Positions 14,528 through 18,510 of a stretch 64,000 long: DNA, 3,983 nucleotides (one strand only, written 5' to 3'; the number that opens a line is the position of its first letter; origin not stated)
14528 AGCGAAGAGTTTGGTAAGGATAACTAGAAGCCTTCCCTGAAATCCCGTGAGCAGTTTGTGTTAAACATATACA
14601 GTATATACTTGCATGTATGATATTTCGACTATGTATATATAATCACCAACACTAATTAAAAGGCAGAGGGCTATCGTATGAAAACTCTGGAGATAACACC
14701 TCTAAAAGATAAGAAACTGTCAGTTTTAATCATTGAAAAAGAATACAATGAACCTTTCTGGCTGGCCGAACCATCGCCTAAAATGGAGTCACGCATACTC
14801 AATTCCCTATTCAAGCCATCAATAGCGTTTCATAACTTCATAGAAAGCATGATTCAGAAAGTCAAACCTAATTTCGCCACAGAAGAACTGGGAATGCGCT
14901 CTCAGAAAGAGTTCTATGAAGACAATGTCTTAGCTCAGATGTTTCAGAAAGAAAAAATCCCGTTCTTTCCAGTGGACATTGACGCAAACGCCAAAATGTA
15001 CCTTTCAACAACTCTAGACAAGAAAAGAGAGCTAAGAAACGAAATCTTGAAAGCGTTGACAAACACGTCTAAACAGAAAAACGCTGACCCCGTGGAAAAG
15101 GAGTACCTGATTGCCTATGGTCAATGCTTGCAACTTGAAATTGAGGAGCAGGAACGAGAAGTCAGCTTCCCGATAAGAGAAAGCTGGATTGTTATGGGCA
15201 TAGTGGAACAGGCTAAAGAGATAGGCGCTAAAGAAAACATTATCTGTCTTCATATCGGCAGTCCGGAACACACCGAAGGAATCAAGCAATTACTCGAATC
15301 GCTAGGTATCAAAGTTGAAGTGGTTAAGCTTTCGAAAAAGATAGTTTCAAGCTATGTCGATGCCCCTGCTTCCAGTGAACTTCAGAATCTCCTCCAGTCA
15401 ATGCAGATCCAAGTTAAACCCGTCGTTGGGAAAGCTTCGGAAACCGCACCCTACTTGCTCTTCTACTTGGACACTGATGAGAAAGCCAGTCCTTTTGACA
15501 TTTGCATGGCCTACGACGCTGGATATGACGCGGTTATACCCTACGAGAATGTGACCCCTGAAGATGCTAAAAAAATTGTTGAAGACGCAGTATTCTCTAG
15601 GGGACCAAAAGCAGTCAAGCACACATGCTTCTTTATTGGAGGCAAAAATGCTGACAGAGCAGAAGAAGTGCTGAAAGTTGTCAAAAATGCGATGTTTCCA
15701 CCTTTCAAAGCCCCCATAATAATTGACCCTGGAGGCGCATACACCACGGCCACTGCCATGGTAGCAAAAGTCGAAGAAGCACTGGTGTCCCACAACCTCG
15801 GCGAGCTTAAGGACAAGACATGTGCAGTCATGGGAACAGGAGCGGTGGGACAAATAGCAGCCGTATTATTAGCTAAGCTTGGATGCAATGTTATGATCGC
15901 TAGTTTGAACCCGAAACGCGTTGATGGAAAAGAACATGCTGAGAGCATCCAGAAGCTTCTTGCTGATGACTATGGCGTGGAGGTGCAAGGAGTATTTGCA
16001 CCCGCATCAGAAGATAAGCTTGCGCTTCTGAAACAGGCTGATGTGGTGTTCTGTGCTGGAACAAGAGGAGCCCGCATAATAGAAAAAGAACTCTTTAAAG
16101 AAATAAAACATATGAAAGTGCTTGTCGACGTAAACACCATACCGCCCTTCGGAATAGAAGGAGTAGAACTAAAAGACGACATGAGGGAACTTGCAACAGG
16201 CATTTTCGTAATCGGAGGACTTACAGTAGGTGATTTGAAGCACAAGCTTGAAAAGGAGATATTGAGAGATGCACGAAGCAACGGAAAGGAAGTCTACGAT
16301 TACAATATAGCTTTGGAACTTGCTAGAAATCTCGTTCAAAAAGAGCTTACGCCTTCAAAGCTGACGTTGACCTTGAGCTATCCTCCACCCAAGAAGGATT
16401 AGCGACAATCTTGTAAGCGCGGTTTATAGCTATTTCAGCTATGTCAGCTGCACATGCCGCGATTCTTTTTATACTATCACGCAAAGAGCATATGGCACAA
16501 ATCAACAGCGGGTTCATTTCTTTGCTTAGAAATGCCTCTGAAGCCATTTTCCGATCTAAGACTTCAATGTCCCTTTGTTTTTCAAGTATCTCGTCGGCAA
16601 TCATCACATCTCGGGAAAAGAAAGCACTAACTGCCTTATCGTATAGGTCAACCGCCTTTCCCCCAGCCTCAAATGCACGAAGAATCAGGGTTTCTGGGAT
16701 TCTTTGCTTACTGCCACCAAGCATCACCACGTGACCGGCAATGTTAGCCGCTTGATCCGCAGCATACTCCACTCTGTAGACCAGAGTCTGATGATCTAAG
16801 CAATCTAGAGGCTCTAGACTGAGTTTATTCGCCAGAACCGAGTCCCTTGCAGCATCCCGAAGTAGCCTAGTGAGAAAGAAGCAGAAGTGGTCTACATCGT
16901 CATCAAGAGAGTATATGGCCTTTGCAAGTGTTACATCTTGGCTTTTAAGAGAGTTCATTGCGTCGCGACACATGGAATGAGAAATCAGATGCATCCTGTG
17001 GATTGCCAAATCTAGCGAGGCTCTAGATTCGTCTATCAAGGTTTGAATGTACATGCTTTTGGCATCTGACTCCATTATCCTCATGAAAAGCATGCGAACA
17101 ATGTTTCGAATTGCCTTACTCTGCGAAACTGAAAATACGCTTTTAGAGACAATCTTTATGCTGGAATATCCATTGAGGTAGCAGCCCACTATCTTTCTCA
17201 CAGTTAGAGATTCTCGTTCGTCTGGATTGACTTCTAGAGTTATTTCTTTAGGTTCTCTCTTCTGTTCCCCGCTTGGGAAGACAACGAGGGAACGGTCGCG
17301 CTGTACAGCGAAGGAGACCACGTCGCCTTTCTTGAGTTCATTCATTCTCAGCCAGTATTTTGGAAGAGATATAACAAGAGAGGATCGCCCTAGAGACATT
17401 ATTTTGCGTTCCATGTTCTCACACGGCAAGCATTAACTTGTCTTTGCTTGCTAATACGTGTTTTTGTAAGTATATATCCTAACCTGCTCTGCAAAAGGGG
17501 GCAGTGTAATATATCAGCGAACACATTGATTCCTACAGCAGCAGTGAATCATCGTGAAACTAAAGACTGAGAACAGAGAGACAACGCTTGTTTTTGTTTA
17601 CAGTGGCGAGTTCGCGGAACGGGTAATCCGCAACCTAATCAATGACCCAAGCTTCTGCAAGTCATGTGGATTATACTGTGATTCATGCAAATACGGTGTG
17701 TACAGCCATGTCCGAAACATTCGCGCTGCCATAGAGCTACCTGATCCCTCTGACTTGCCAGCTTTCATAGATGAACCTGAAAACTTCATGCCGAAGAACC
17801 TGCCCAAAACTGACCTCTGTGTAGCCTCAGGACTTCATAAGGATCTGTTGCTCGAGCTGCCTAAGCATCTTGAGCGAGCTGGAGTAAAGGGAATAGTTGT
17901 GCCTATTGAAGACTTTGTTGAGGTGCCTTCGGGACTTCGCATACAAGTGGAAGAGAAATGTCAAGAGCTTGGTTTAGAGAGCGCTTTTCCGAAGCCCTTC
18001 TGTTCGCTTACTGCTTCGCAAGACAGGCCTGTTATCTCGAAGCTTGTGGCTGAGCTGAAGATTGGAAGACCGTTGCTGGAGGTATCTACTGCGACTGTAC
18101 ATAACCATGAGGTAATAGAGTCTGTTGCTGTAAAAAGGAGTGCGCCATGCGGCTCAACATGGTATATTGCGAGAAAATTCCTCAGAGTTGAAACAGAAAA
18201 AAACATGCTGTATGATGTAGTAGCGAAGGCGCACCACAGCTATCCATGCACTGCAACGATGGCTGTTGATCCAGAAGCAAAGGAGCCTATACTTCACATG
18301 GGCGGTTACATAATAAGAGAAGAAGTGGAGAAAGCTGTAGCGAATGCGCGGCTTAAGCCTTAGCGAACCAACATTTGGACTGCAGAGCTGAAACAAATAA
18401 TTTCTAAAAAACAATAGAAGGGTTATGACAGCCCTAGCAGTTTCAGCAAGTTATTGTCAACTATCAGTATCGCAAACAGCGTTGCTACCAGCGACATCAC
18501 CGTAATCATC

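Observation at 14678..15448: Uncharacterised about 255-aa N-terminal domain fused to the MtdA-like dehydrogenase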

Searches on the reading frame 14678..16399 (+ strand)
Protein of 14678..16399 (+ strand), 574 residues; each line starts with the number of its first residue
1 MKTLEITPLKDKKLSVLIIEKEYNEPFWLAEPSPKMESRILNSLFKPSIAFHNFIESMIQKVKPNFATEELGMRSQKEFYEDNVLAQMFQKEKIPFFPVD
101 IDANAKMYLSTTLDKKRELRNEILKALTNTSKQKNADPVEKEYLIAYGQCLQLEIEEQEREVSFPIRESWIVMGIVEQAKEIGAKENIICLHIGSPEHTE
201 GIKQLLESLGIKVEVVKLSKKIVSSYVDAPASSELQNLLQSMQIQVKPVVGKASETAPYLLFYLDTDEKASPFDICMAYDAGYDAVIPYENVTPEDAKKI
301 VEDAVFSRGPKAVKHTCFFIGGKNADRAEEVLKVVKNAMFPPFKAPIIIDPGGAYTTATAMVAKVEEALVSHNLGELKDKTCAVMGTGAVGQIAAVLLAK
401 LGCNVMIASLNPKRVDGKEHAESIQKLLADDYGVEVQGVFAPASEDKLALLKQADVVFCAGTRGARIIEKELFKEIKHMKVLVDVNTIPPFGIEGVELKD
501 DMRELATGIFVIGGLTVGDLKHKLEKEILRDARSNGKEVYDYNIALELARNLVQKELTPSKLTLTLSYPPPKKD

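Call 3: search_protein_families(library=pfam, proteins=[window:14678-16399:+], max_evalue=0.1)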
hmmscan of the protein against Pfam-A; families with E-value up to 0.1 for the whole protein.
window:14678-16399:+ (574 aa): 15 families
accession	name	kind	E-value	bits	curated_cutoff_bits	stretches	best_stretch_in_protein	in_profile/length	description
PF09176.16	Mpt_N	-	2.5e-29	101.7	27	1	272-351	1-80/81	Methylene-tetrahydromethanopterin dehydrogenase, N-terminal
PF02826.25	2-Hacid_dh_C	-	2e-06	27.8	25.1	1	374-428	31-89/178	D-isomer specific 2-hydroxyacid dehydrogenase, NAD binding domain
PF07992.20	Pyr_redox_2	-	9.7e-06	25.6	26.1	1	375-437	142-201/291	Pyridine nucleotide-disulphide oxidoreductase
PF00070.33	Pyr_redox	-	1.9e-05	25.5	22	0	206-246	18-57/82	Pyridine nucleotide-disulphide oxidoreductase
PF01262.27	AlaDh_PNT_C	-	5e-05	23.3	23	1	379-485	28-128/214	Alanine dehydrogenase/PNT, C-terminal domain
PF13241.12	NAD_binding_7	-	5.1e-05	24.2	22.1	1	376-490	4-96/104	Putative NAD(P)-binding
PF01488.26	Shikimate_DH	-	5.5e-05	23.7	24.3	1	369-485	2-111/138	Shikimate / quinate 5-dehydrogenase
PF00208.27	ELFV_dehydrog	-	0.00039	20.6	23.4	1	356-406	9-59/241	Glutamate/Leucine/Phenylalanine/Valine dehydrogenase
PF03721.20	UDPG_MGDP_dh_N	-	0.0038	17.3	27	1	381-417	2-38/187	UDP-glucose/GDP-mannose dehydrogenase family, NAD binding domain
PF03807.23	F420_oxidored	-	0.013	16.5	21.6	1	383-485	3-91/94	NADP oxidoreductase coenzyme F420-dependent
PF00899.27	ThiF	-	0.023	14.3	28.1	1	374-404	15-45/238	ThiF family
PF02558.23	ApbA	-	0.024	14.7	22.2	1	383-409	2-28/150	Ketopantoate reductase PanE/ApbA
PF02737.24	3HCDH_N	-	0.025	14.9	22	0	382-421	2-42/180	3-hydroxyacyl-CoA dehydrogenase, NAD binding domain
PF07991.19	KARI_N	-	0.035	14.1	20.6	1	377-414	2-39/165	Acetohydroxy acid isomeroreductase, NADPH-binding domain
PF00148.24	Oxidored_nitro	-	0.062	12.6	28.6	0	374-479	267-364/399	Nitrogenase component 1 type Oxidoreductase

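Call 4: search_protein_families(library=ncbifam, proteins=[window:14678-16399:+], max_evalue=0.1)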
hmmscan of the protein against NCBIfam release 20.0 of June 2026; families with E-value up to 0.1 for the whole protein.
window:14678-16399:+ (574 aa): 27 families (the best 25 are shown)
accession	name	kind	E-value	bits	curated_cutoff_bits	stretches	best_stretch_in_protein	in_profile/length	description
TIGR02053.1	MerA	equivalog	0.00021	20.4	454.45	0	380-437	168-226/465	mercury(II) reductase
TIGR01035.1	hemA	equivalog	0.0003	19.9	209.55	1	365-485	166-276/416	glutamyl-tRNA reductase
TIGR01350.1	lipoamide_DH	equivalog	0.00073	18.4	408.8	0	379-419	170-210/461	dihydrolipoyl dehydrogenase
NF006263.0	PRK08410.1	equivalog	0.0012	18.3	389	1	370-488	136-260/311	D-2-hydroxyacid dehydrogenase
NF041398.1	GluDhGdhB_Halo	equivalog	0.0016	17.4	620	1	352-409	180-237/410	glutamate dehydrogenase GdhB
NF004943.0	PRK06292.2-1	equivalog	0.0016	17.3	432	0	204-269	188-253/456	dihydrolipoyl dehydrogenase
NF000744.0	PRK00045.1-3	equivalog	0.002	17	429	1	364-485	169-286/447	glutamyl-tRNA reductase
TIGR00518.1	alaDH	equivalog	0.0028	16.7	391.85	1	380-486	168-267/370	alanine dehydrogenase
NF000941.0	PRK00094.1-3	equivalog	0.0041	16.4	423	1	381-485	3-104/336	NAD(P)H-dependent glycerol-3-phosphate dehydrogenase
TIGR03026.1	NDP-sugDHase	subfamily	0.0041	15.9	189.8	1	381-417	2-38/413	nucleotide sugar dehydrogenase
NF045765.1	PhenlGlyoxDHPadH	equivalog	0.007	15.3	475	0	206-243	162-199/416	NADH-dependent phenylglyoxylate dehydrogenase subunit epsilon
TIGR03911.1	pyrrolys_PylD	equivalog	0.014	14.6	150.05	1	375-411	141-177/266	3-methylornithyl-N6-L-lysine dehydrogenase PylD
TIGR02374.1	nitri_red_nirB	equivalog_domain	0.014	13.8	578.35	0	206-247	159-200/794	nitrite reductase large subunit NirB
NF004783.0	PRK06129.1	equivalog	0.017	14.5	347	1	381-419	4-42/315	3-hydroxyacyl-CoA dehydrogenase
NF045599.1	bili_reduct_long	exception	0.019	13.2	750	1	379-433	504-556/641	bilirubin reductase, long form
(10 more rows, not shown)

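Call 6: find_homologous_proteins(query=window:14678-16399:+, region=1-265)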
Query window:14678-16399:+, residues 1-265 (265 aa): 741 proteins with E <= 0.001 among 2230 candidates; the best 120 are listed.
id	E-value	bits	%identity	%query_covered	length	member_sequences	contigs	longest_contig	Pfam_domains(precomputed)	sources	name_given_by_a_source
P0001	5.0e-156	536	95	100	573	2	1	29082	PF13241.13,PF09176.17,PF07992.21,PF00070.34,PF02826.26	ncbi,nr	ncbi:hypothetical protein KEJ15_03080 [Candidatus Bathyarchaeota archaeon]|nr:hypothetical protein [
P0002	1.2e-120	420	72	100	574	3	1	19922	PF09176.17,PF02826.26,PF01488.27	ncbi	ncbi:MAG: NAD(P)-dependent methylenetetrahydromethanopterin dehydrogenase [Candidatus Bathyarchaeia 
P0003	3.8e-120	418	71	100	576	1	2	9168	PF09176.17,PF02826.26,PF01488.27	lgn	-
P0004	5.5e-120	418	73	100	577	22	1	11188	PF09176.17,PF02826.26,PF01262.28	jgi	jgi:methylene-tetrahydromethanopterin dehydrogenase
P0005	1.1e-119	417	72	100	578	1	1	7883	PF09176.17,PF02826.26,PF01262.28,PF01488.27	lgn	-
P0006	1.6e-119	416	71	99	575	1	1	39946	PF09176.17,PF02826.26,PF01262.28,PF01488.27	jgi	jgi:methylene-tetrahydromethanopterin dehydrogenase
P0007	2.2e-119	416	71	100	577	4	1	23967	PF09176.17,PF07992.21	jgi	jgi:methylene-tetrahydromethanopterin dehydrogenase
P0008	2.7e-119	415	71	100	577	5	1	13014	PF09176.17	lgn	-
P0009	5.5e-119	414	71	100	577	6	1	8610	PF09176.17,PF02826.26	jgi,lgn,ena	-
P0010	5.8e-118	411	73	100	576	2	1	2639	PF09176.17,PF02826.26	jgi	jgi:methylene-tetrahydromethanopterin dehydrogenase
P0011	7.6e-118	411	71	99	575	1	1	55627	PF09176.17,PF02826.26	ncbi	ncbi:MAG: NAD(P)-dependent methylenetetrahydromethanopterin dehydrogenase [Candidatus Bathyarchaeia 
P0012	2.7e-117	409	70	100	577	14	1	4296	PF09176.17,PF02826.26,PF01262.28,PF01488.27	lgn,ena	-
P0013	9.1e-117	407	71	100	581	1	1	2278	PF09176.17,PF02826.26,PF01262.28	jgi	jgi:methylene-tetrahydromethanopterin dehydrogenase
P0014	5.2e-116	405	70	99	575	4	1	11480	PF09176.17,PF02826.26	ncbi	-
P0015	7.8e-116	404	69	100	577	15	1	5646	PF09176.17,PF02826.26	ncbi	ncbi:MAG: NAD(P)-dependent methylenetetrahydromethanopterin dehydrogenase [Candidatus Bathyarchaeia 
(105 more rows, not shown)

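Call 8: search_solved_structures(query=window:14678-16399:+, max_evalue=1, show_alignments=2)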
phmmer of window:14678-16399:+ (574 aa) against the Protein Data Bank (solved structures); distinct sequences matched with E-value up to 1: 21.
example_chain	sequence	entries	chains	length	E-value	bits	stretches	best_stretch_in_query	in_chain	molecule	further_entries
6tlk_A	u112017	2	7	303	1.3e-35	126.2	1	259-556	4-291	Bifunctional protein MdtA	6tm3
6tge_A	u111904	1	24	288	3.1e-35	124.9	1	259-551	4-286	Bifunctional NADP-dependent methylenetetrahydromethanopterin dehydrogenase/methylenetetrah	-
1lu9_A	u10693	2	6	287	3.6e-35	124.7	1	259-551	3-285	Methylene Tetrahydromethanopterin Dehydrogenase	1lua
1c1x_B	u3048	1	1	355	0.00051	21.9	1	353-480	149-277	PROTEIN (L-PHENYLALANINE DEHYDROGENASE)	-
1c1d_B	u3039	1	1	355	0.00051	21.9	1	353-480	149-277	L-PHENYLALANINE DEHYDROGENASE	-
1c1d_A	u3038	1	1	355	0.00051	21.9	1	353-480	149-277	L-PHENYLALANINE DEHYDROGENASE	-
1c1x_A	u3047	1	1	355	0.00051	21.9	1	353-480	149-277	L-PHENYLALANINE DEHYDROGENASE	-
1bxg_A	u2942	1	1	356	0.00051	21.9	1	353-480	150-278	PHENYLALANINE DEHYDROGENASE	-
1bw9_B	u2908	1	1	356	0.00052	21.9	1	353-480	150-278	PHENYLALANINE DEHYDROGENASE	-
1bxg_B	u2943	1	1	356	0.00052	21.9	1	353-480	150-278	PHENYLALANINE DEHYDROGENASE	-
1bw9_A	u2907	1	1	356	0.00052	21.9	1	353-480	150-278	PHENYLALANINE DEHYDROGENASE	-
4zgs_A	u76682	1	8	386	0.014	17.1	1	371-413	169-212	Putative D-lactate dehydrogenase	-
3ju3_A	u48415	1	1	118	0.11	14.2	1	156-216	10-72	Probable 2-oxoacid ferredoxin oxidoreductase, alpha chain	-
3aal_A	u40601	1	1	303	0.2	13.3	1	237-295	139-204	Probable endonuclease 4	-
6jcv_A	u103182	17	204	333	0.21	13.3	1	368-415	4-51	Putative ketol-acid reductoisomerase 2 | ketol-acid reductoisomerase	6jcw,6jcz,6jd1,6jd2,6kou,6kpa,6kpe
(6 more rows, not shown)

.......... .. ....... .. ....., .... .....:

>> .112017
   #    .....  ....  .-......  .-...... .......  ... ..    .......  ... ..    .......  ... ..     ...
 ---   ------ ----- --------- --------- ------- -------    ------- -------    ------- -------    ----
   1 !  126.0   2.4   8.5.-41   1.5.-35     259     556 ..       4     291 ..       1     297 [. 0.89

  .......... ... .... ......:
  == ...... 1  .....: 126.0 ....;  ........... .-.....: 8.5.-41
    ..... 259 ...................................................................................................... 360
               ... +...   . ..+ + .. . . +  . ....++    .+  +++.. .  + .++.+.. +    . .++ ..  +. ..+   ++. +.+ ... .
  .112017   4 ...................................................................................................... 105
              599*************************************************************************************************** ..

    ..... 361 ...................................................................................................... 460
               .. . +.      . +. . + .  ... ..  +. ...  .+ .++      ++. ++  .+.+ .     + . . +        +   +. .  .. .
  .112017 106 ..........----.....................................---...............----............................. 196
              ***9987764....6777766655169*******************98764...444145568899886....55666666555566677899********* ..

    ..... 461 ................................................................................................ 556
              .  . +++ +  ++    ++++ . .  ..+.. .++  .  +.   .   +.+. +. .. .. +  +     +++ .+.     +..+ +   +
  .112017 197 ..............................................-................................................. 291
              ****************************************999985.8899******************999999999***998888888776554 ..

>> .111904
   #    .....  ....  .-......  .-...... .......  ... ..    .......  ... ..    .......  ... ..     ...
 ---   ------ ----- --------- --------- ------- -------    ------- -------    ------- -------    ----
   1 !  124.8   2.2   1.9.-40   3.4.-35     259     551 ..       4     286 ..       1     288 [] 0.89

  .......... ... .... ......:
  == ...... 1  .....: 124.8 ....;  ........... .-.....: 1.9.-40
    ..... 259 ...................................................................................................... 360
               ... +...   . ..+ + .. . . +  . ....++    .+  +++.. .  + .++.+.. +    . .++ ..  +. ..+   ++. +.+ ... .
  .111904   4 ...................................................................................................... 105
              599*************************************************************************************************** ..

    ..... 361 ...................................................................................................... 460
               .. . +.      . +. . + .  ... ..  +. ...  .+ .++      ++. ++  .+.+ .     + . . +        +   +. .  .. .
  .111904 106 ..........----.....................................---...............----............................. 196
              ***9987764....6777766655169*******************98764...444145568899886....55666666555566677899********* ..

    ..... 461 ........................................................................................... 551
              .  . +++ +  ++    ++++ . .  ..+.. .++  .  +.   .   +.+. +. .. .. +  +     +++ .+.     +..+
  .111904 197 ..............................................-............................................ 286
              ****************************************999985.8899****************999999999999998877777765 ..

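Call 54: predict_structure(alignment_id=A3)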
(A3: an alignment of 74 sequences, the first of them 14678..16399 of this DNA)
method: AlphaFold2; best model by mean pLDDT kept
length: 574 residues; sequences in the alignment: 74
mean_pLDDT: 85.4   pTM: 0.55
mean pLDDT of the five models: 85.4, 83.9, 83.2, 81.7, 81.5
residues with pLDDT >= 90: 308; 70-90: 193; 50-70: 51; < 50: 22
segments of 3 or more residues with pLDDT < 50: 251-255, 557-569
pLDDT, mean of each block of 10 residues (from residue 1): 76 88 86 65 80 84 91 91 91 94 89 90 91 77 88 90 92 94 82 94 89 79 56 58 55 61 94 91 94 94 88 90 91 92 89 94 93 88 94 96 95 88 94 94 92 95 86 87 90 91 90 94 93 81 91 61 39 51
secondary structure, 60 per line:
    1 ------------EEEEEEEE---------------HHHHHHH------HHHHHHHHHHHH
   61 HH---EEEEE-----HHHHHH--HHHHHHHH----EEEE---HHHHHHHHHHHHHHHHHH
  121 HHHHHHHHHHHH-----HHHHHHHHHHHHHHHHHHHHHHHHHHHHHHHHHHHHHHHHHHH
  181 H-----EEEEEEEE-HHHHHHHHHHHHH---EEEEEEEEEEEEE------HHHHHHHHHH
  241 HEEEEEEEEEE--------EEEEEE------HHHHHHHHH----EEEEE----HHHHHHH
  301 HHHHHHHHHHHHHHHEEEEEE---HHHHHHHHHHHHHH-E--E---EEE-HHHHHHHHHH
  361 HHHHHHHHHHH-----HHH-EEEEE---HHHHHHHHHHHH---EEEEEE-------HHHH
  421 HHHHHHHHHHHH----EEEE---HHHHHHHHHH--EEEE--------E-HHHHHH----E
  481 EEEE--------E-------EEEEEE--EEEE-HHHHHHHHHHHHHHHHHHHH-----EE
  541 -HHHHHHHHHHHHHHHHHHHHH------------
elements in order: E13-20 H36-42 H49-62 E66-70 H76-81 H84-91 E96-99 H103-132 H138-181 E187-194 H196-208 E212-224 H231-241 E242-251 E260-265 H272-280 E285-289 H294-315 E316-321 H325-338 E347-349 H351-371 E381-385 H389-400 E404-409 H417-432 E437-440 H444-453 E456-459 H470-475 E480-484 E501-506 E509-512 H514-533 H542-562

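Call 59: fold_search(model_id=the predicted structure, library=pdb)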
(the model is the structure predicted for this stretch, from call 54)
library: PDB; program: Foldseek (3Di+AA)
matches with E <= 10: 1656; with E <= 0.001: 647
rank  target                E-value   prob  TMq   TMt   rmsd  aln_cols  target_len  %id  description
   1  6tlk_B                7.2e-24  1.00  0.48  0.93   2.0       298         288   30  Structure of methylene-tetrahydromethanopterin dehydrogenase from Methylorubrum extorquens AM1 in an open conformation (released 2020-02-26)
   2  1lu9_A                8.4e-24  1.00  0.47  0.92   2.2       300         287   30  Structure of methylene-tetrahydromethanopterin dehydrogenase from Methylobacterium extorquens AM1 (released 2002-09-11)
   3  6tlk_A                1.1e-23  1.00  0.48  0.93   2.0       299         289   29  Structure of methylene-tetrahydromethanopterin dehydrogenase from Methylorubrum extorquens AM1 in an open conformation (released 2020-02-26)
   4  1u2g_B                6.1e-09  1.00  0.24  0.35  17.6       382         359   15  transhydrogenase (dI.ADPr)2(dIII.NADPH)1 asymmetric complex (released 2005-01-25)
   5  1l7e_A                6.8e-09  1.00  0.23  0.34  18.1       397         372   15  Crystal Structure of R. rubrum Transhydrogenase Domain I with Bound NADH (released 2002-11-20)
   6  2fr8_A                7.5e-09  1.00  0.23  0.35  17.3       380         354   14  Structure of transhydrogenase (dI.R127A.NAD+)2(dIII.NADP+)1 asymmetric complex (released 2006-02-28)
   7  1nm5_A                8.3e-09  1.00  0.23  0.33  18.3       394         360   14  R. rubrum transhydrogenase (dI.Q132N)2(dIII)1 asymmetric complex (released 2004-01-13)
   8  2fsv_B                8.7e-09  1.00  0.23  0.34  19.8       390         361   15  Structure of transhydrogenase (dI.D135N.NAD+)2(dIII.E155W.NADP+)1 asymmetric complex (released 2006-02-28)
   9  2fsv_A                1.0e-08  1.00  0.23  0.34  17.3       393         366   14  Structure of transhydrogenase (dI.D135N.NAD+)2(dIII.E155W.NADP+)1 asymmetric complex (released 2006-02-28)
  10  1l7d_A                1.7e-08  1.00  0.23  0.35  17.8       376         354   13  Crystal Structure of R. rubrum Transhydrogenase Domain I without Bound NAD(H) (released 2002-11-20)
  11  1l7e_B                3.4e-08  1.00  0.23  0.35  17.2       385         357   14  Crystal Structure of R. rubrum Transhydrogenase Domain I with Bound NADH (released 2002-11-20)
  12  8s3a_B                3.8e-08  1.00  0.25  0.31  18.9       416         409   15  Crystal structure of Medicago truncatula glutamate dehydrogenase 2 in complex with 2,6-pyridinedicarboxylic acid and N (released 2024-09-04)
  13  1hzz_A                4.0e-08  1.00  0.22  0.33  18.4       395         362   14  THE ASYMMETRIC COMPLEX OF THE TWO NUCLEOTIDE-BINDING COMPONENTS (DI, DIII) OF PROTON-TRANSLOCATING TRANSHYDROGENASE (released 2001-08-29)
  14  8i83_E                4.0e-08  1.00  0.23  0.29  20.1       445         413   15  Crystal Structure of phosphinothricin dehydrogenase (released 2024-02-14)
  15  2oo5_A                4.9e-08  1.00  0.24  0.34  16.8       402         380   14  Structure of transhydrogenase (dI.H2NADH)2(dIII.NADP+)1 asymmetric complex (released 2007-03-13)
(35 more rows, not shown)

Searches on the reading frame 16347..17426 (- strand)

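Call 3: search_protein_families(library=pfam, proteins=[window:16347-17426:-], max_evalue=0.1)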
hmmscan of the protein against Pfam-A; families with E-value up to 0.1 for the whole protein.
window:16347-17426:- (359 aa): 2 families
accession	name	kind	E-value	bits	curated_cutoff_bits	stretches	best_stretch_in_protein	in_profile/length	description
PF01895.24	PhoU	-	8.3e-16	58.6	23.5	2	142-230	1-86/89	PhoU domain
PF04014.23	MazE_antitoxin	-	1.3e-06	28.6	24.7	1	14-52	5-43/48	Antidote-toxin recognition MazE, bacterial antitoxin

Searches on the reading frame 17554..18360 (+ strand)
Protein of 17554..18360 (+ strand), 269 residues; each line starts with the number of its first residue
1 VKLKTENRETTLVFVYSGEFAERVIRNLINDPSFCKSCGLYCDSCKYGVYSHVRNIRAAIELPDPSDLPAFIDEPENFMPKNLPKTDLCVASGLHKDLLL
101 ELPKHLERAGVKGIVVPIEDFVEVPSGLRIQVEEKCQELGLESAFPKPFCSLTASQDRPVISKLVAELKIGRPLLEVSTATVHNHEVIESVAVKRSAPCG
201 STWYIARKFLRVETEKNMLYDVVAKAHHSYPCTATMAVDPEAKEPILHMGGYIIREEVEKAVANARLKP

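Call 3: search_protein_families(library=pfam, proteins=[window:17554-18360:+], max_evalue=0.1)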
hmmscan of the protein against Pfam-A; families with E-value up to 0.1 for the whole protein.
window:17554-18360:+ (269 aa): 1 family
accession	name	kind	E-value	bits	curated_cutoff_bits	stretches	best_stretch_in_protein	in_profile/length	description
PF02593.20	DUF166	-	1.1e-56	192.3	24.4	1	13-262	1-219/221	Domain of unknown function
